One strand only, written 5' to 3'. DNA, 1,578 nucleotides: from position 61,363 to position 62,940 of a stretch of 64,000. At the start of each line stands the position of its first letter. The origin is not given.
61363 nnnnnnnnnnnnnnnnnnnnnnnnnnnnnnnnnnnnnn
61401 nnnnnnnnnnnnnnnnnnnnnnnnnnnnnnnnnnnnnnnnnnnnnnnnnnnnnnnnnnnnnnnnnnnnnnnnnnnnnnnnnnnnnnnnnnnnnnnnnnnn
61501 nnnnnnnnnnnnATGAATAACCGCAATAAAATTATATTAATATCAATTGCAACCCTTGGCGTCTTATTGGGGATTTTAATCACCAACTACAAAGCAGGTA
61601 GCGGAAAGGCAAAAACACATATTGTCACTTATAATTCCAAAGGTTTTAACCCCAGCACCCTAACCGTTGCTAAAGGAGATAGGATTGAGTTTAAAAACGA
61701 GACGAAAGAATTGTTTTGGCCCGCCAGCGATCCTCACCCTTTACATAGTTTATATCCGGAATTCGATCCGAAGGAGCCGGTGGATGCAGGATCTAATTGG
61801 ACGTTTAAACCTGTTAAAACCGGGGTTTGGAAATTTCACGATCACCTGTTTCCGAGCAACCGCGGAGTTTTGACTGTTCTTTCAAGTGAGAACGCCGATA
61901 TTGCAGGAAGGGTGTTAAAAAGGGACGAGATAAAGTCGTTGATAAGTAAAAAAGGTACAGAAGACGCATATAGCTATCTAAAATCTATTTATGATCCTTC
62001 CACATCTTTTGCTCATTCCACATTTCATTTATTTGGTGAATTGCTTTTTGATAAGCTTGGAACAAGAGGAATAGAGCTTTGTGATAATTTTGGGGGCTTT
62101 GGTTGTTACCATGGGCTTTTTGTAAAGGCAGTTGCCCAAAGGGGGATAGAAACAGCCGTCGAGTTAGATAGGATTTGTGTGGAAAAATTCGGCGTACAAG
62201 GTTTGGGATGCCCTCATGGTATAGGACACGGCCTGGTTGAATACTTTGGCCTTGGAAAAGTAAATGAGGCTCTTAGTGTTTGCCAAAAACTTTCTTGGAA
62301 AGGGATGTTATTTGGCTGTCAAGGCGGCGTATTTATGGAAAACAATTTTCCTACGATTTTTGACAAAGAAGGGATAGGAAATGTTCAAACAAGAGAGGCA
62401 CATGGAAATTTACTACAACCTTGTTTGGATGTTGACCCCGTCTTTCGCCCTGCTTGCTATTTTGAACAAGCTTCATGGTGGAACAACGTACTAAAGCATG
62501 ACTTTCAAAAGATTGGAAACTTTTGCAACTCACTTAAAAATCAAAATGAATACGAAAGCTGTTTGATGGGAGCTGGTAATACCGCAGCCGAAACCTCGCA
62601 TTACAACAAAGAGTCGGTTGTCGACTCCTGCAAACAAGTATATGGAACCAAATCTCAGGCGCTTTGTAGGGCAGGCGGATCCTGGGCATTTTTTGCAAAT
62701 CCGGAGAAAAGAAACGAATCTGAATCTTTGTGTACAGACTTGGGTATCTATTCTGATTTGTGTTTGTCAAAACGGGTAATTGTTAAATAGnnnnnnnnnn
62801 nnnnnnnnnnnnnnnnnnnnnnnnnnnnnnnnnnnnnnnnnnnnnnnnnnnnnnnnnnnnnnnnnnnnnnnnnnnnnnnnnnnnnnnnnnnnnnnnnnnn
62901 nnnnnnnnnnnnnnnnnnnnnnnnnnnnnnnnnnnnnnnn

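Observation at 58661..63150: His-rich cupredoxin-like N-terminal domain lacking the Cys ligand in four paralogues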

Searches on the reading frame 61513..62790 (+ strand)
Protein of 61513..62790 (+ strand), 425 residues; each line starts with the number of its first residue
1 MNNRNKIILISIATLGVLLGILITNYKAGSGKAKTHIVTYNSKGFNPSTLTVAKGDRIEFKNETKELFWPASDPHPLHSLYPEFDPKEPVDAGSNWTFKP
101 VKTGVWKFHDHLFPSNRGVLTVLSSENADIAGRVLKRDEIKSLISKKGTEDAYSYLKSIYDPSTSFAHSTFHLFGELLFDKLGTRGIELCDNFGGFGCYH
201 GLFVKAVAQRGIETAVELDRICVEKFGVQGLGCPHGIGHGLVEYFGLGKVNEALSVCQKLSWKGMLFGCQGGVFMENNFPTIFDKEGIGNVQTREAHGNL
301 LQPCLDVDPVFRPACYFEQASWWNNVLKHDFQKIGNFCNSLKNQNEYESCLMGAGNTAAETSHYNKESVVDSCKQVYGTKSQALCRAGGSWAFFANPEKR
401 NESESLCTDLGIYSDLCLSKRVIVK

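Call 6: search_protein_families(library=pfam, proteins=[window:61513-62790:+], max_evalue=1)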
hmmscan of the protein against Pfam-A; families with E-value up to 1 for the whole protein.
window:61513-62790:+ (425 aa): 1 family
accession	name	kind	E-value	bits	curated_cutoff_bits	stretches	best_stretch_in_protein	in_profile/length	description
PF13473.12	Cupredoxin_1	-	1.6e-06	28.5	27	1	21-122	8-104/104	Cupredoxin-like domain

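Call 7: search_protein_families(library=ncbifam, proteins=[window:61513-62790:+], max_evalue=1)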
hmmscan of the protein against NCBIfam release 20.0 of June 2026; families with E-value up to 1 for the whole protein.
window:61513-62790:+ (425 aa): 1 family
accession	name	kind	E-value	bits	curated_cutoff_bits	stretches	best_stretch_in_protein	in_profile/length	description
TIGR02656.1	cyanin_plasto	equivalog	0.14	12.5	87.85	0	44-63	13-32/99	plastocyanin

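Call 29: find_homologous_proteins(query=A3, max_evalue=1e-10)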
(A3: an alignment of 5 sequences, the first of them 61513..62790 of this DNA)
Query A3 (5 sequences) (425 aa, profile of the alignment): 691 proteins with E <= 1e-10 among 7401 candidates; the best 120 are listed.
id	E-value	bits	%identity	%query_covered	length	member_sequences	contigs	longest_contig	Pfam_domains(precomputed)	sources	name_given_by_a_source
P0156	1.9e-211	721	28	58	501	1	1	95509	-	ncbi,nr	ncbi:hypothetical protein HY086_04030 [Candidatus Gottesmanbacteria bacterium]|nr:hypothetical prote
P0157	1.9e-140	487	24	81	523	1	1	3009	-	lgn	-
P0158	6.1e-112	393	31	48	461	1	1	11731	-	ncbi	-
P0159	4.2e-111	390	29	50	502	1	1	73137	-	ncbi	-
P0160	1.7e-93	332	57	99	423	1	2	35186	-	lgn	-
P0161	3.8e-93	331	57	97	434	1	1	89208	-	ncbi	-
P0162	1.4e-91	326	26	73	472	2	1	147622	-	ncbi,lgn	-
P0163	1.9e-90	322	57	99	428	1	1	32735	-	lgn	-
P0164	1.9e-90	322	59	100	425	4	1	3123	-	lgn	-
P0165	4.3e-90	321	61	99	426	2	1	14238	PF13473.13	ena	-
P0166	6.4e-89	317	28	88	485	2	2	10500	PF13473.13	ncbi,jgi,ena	-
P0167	1.9e-88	316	54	96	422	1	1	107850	-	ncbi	-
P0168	2.3e-88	315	59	99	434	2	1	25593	-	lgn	-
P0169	1.0e-87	313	28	89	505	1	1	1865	-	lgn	-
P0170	1.8e-87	313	54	99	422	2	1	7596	PF13473.13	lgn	-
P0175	3.0e-84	302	28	91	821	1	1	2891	PF13473.13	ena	-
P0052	6.0e-84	301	28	88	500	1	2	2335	PF13473.13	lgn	-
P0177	2.8e-83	299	31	87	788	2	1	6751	PF13473.13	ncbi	-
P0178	3.2e-83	299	29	77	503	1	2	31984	PF13473.13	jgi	jgi:hypothetical protein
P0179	3.8e-83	298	27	90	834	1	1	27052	PF13473.13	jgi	-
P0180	9.7e-83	297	29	93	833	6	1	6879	PF13473.13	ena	-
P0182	1.7e-82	296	27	88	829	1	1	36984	PF13473.13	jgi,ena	-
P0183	1.8e-82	296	28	83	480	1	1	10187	PF13473.13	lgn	-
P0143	2.6e-82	296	29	85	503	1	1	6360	PF13473.13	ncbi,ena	-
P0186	9.6e-82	294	26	97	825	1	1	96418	PF13473.13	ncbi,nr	ncbi:MAG: cupredoxin domain-containing protein [Candidatus Levybacteria bacterium]|nr:cupredoxin dom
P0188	2.0e-81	293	34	64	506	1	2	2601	PF13473.13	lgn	-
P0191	4.7e-81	291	28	97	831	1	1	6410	PF13473.13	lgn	-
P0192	9.4e-81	290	30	89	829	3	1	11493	PF13473.13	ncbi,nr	ncbi:MAG: hypothetical protein HYS83_01335 [Candidatus Blackburnbacteria bacterium]|nr:hypothetical 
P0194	1.2e-80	290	33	80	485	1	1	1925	PF13473.13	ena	-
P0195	1.2e-80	290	54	99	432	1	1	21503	PF13473.13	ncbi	-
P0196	3.4e-80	289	35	63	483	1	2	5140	PF13473.13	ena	-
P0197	3.5e-80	289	54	93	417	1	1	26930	PF13473.13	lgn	-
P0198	3.5e-80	288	27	92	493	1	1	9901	PF13473.13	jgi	-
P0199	3.6e-80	288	27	85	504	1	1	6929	PF13473.13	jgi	-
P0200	3.8e-80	288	26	96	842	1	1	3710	PF13473.13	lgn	-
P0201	8.7e-80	287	26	88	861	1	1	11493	PF13473.13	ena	-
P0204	1.5e-79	286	30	76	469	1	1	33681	PF13473.13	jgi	jgi:hypothetical protein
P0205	2.0e-79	286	28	89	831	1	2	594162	PF13473.13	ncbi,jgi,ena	-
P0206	2.2e-79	286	30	70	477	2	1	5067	PF13473.13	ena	-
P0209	4.7e-79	285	28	89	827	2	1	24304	PF13473.13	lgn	-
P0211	8.5e-79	284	27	96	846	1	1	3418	PF13473.13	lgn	-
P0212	1.2e-78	283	28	79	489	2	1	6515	PF13473.13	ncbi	-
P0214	1.8e-78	283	28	93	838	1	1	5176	PF13473.13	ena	-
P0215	1.8e-78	283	50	97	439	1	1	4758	PF13473.13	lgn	-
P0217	2.7e-78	282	28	91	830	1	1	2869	PF13473.13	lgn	-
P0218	3.0e-78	282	28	89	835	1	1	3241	PF13473.13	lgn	-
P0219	4.5e-78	282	27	98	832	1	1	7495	PF13473.13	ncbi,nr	ncbi:MAG: cupredoxin domain-containing protein [Candidatus Chisholmbacteria bacterium]|nr:cupredoxin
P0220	4.8e-78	281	28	97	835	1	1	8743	PF13473.13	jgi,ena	-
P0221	5.3e-78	281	26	95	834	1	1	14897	PF13473.13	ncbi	-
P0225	1.3e-77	280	29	98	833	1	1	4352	PF13473.13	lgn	-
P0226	1.6e-77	280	26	92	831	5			PF13473.13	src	-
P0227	3.2e-77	279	27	91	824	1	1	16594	PF13473.13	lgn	-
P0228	4.4e-77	278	28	86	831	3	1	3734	PF13473.13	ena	-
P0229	4.6e-77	278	29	86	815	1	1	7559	PF13473.13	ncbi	-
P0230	5.1e-77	278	28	97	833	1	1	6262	PF13473.13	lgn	-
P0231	1.2e-76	277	28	92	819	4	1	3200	PF13473.13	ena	-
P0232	1.4e-76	277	28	94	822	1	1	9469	PF13473.13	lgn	-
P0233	1.4e-76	277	25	91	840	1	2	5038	PF13473.13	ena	-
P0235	1.9e-76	276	28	88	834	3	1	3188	PF13473.13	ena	-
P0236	2.1e-76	276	32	63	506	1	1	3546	PF13473.13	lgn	-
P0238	3.0e-76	276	27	95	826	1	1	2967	PF13473.13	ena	-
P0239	4.6e-76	275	29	57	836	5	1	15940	PF13473.13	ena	-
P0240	5.2e-76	275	31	64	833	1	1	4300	PF13473.13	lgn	-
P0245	1.0e-75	274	28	96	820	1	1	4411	PF13473.13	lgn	-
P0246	1.1e-75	274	27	91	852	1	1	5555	PF13473.13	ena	-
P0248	1.4e-75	273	28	81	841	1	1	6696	PF13473.13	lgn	-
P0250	1.7e-75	273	28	94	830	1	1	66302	PF13473.13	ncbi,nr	ncbi:cupredoxin domain-containing protein [Candidatus Microgenomates bacterium]|nr:cupredoxin domain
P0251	2.0e-75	273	45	99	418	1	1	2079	PF13473.13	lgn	-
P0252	2.1e-75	273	26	98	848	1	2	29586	PF13473.13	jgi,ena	jgi:hypothetical protein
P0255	4.1e-75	272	30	92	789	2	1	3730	PF13473.13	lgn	-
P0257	4.6e-75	272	29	95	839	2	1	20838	PF13473.13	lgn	-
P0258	5.8e-75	271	29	89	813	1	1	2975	PF13473.13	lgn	-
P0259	7.3e-75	271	28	95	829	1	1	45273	PF13473.13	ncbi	-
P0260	8.2e-75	271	49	27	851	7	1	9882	PF13473.13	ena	-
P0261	9.4e-75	271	28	89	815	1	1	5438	PF13473.13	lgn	-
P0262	9.5e-75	271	27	93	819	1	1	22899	PF13473.13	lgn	-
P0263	1.2e-74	270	28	90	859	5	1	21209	PF13473.13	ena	-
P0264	1.6e-74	270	27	89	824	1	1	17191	PF13473.13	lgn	-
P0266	1.8e-74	270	27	90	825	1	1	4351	PF13473.13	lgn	-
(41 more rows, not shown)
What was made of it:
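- JGI labels several family members 'plastocyanin' (call 29).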

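Call 38: predict_structure(alignment_id=A4)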
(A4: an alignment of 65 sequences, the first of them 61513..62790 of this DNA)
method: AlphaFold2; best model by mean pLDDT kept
length: 425 residues; sequences in the alignment: 65
mean_pLDDT: 93.2   pTM: 0.81
mean pLDDT of the five models: 93.2, 92.8, 92.4, 91.7, 91.8
residues with pLDDT >= 90: 350; 70-90: 68; 50-70: 7; < 50: 0
segments of 3 or more residues with pLDDT < 50: none
pLDDT, mean of each block of 10 residues (from residue 1): 86 95 73 93 94 97 97 86 95 98 96 94 95 93 97 96 88 95 94 83 93 94 86 88 94 96 91 96 82 92 97 98 97 98 98 97 95 98 98 92 97 98 85
secondary structure, 60 per line:
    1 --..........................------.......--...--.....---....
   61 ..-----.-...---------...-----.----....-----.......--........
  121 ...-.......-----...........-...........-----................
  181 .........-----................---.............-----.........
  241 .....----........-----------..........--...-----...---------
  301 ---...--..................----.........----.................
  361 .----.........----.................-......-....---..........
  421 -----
elements in order: H3-28 E35-41 E44-46 E49-53 E57-62 E70-72 E95-98 E104-110 E113-123 H125-131 H137-147 H149-159 H165-189 H195-210 H214-226 H232-245 H250-257 H269-278 E281-283 E289-291 H309-326 H331-339 H344-361 H366-374 H379-395 H397-402 H404-407 H411-420
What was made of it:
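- The full-length model has pTM 0.81, which suggests a fixed inter-domain arrangement (call 38).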

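Call 41: fold_search(model_id=the predicted structure, library=pdb)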
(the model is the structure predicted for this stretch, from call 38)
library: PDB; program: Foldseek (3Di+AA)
matches with E <= 10: 938; with E <= 0.001: 51
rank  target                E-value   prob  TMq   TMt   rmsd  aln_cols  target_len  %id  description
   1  1iuz                  7.7e-05  1.00  0.19  0.74   3.6        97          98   22  PLASTOCYANIN (released 1997-08-20)
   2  5fc9_A                8.4e-05  1.00  0.19  0.80   2.1        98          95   16  Novel Purple Cupredoxin from Nitrosopumilus maritimus (released 2016-05-11)
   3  7wgu_B                8.4e-05  1.00  0.20  0.24  23.4       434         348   12  Crystal structure of metal-binding protein EfeO from Escherichia coli (released 2022-12-14)
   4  1byp                  1.1e-04  1.00  0.18  0.73   3.8        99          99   22  E43K,D44K DOUBLE MUTANT PLASTOCYANIN FROM SILENE (released 1999-10-19)
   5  7pcy                  1.1e-04  1.00  0.19  0.75   3.5        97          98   20  THE CRYSTAL STRUCTURE OF PLASTOCYANIN FROM A GREEN ALGA, ENTEROMORPHA PROLIFERA (released 1990-07-15)
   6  1pla_MODEL_1_A        1.3e-04  1.00  0.19  0.74   3.3        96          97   25  HIGH-RESOLUTION SOLUTION STRUCTURE OF REDUCED PARSLEY PLASTOCYANIN (released 1994-08-31)
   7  7wgu_A                1.5e-04  1.00  0.20  0.24  23.0       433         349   12  Crystal structure of metal-binding protein EfeO from Escherichia coli (released 2022-12-14)
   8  1byo_A                1.6e-04  1.00  0.18  0.71   3.9        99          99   23  WILD-TYPE PLASTOCYANIN FROM SILENE (released 1999-10-15)
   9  4hcf_B                1.8e-04  1.00  0.18  0.70   3.0        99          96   23  Crystal Structure of Uncharacterized Cupredoxin-like Domain Protein Cupredoxin_1 with Copper Bound from Bacillus anthr (released 2012-10-17)
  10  4hcg_A                2.0e-04  1.00  0.17  0.67   3.5       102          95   22  Uncharacterized Cupredoxin-like Domain Protein Cupredoxin_1 with Zinc bound from Bacillus anthracis (released 2012-10-17)
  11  1sf3                  2.1e-04  1.00  0.19  0.72   5.5        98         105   15  Structure of the reduced form of the P94A mutant of amicyanin (released 2004-07-27)
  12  1m9w_MODEL_1_A        2.1e-04  1.00  0.18  0.68   4.4        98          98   18  Study of electrostatic potential surface distribution using high resolution side-chain conformation determined (released 2002-08-14)
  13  1pcs                  2.1e-04  1.00  0.19  0.74   3.1        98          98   19  THE 2.15 A CRYSTAL STRUCTURE OF A TRIPLE MUTANT PLASTOCYANIN FROM THE CYANOBACTERIUM SYNECHOCYSTIS SP. PCC 6803 (released 1997-12-17)
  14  1bxu                  2.2e-04  1.00  0.19  0.81   2.1        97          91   16  OXIDIZED PLASTOCYANIN FROM SYNECHOCOCCUS SP. (released 1999-06-15)
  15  3cvb_A                2.2e-04  1.00  0.19  0.70   3.4       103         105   17  Regulation of Protein Function: Crystal Packing Interfaces and Conformational Dimerization (released 2008-07-08)
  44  8vuk                  6.9e-04  1.00  0.18  0.77   2.7        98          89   18  The crystal structure of Brucella abortus FtrB at 1.3 Angstrom resolution (released 2025-01-22)
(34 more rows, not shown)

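Call 56: search_protein_families(library=pfam, alignment_id=A4, max_evalue=0.01)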
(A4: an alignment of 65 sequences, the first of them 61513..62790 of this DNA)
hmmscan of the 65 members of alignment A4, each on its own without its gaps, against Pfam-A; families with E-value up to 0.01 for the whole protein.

A. member 1, window:61513-62790:+ (425 aa): 1 family
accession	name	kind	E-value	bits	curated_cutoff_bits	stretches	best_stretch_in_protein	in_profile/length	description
PF13473.12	Cupredoxin_1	-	1.6e-06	28.5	27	1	21-122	8-104/104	Cupredoxin-like domain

B. families by the number of members that match (of 65 scanned): 1 family
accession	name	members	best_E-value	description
PF13473.12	Cupredoxin_1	52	1.5e-07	Cupredoxin-like domain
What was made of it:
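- On Pfam PF13473 Cupredoxin_1 (EfeO-N type): 52 of 65 relatives match at E <= 0.01 (call 56).
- Tried and rejected: Pfam and NCBIfam found nothing (calls 6, 7, 56).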

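Call 61: find_encoding_contigs(protein=P0161, flank=10000, max_places=2)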
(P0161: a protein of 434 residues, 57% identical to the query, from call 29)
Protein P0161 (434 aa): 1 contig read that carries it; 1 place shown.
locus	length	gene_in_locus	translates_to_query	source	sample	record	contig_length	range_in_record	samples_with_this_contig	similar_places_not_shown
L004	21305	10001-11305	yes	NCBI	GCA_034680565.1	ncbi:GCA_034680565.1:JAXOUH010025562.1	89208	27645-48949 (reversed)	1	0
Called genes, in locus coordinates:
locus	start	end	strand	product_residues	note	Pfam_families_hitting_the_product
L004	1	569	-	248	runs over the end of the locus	PF00535:Glycos_transf_2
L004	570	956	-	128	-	-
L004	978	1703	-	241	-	PF01209:Ubie_methyltran, PF05219:DREV (weak), PF13489:Methyltransf_23, PF13847:Methyltransf_31, PF08241:Methyltransf_11, PF08242:Methyltransf_12, PF13649:Methyltransf_25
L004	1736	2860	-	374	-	PF01079:Hint (weak), PF14623:Vint (weak), PF07591:PT-HINT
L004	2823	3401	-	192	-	-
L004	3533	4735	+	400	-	-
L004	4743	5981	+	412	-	-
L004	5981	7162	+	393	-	-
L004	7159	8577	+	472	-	-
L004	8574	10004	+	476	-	-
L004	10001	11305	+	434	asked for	-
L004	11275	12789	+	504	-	-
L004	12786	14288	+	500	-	-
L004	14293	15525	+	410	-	-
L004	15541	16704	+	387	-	-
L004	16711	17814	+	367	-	-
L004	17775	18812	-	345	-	-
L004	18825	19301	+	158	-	PF13473:Cupredoxin_1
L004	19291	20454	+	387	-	-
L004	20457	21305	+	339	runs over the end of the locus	-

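Call 62: find_encoding_contigs(protein=P0205, flank=10000, max_places=2)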
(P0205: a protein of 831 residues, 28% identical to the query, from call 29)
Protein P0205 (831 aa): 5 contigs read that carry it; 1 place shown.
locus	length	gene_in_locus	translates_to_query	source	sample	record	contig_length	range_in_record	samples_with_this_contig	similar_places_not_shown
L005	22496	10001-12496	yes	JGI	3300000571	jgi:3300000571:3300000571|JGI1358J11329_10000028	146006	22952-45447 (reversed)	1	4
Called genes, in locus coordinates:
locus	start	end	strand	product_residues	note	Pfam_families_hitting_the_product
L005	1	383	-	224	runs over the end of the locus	PF00932:LTD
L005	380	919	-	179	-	-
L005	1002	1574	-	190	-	PF12389:Peptidase_M73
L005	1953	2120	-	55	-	-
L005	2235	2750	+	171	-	PF01625:PMSR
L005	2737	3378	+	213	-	PF01351:RNase_HII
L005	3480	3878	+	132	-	-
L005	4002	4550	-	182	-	-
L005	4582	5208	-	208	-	PF07690:MFS_1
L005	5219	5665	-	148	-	-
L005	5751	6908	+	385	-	-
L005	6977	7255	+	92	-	-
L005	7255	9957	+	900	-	-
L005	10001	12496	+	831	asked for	PF13473:Cupredoxin_1 (weak)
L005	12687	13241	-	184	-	PF04203:Sortase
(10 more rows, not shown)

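Call 72: list_cluster_members(proteins=[window:61513-62790:+, window:58661-60088:+, window:6011-7324:+])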
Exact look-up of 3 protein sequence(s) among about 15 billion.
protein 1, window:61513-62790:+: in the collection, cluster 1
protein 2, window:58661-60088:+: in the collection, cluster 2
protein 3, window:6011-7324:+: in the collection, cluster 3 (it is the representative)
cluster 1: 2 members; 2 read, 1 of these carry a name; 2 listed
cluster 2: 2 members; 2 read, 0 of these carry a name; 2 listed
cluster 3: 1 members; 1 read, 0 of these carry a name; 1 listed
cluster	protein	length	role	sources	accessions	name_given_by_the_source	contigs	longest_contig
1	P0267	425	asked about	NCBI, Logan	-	-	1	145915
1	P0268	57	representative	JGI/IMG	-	hypothetical protein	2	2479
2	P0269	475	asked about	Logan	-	-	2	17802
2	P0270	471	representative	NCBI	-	-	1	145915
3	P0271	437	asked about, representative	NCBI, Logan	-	-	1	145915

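Call 73: find_encoding_contigs(protein=window:61513-62790:+, flank=10000, max_places=2)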
Protein window:61513-62790:+ (425 aa): 1 contig read that carries it; 1 place shown.
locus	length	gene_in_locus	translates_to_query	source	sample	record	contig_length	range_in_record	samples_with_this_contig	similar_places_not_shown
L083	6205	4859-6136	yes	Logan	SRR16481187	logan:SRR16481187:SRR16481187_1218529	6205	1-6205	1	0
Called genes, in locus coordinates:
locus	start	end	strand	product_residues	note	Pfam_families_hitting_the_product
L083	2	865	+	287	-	?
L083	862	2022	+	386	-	-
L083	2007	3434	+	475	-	PF13473:Cupredoxin_1 (weak)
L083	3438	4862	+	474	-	-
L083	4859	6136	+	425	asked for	PF13473:Cupredoxin_1 (weak)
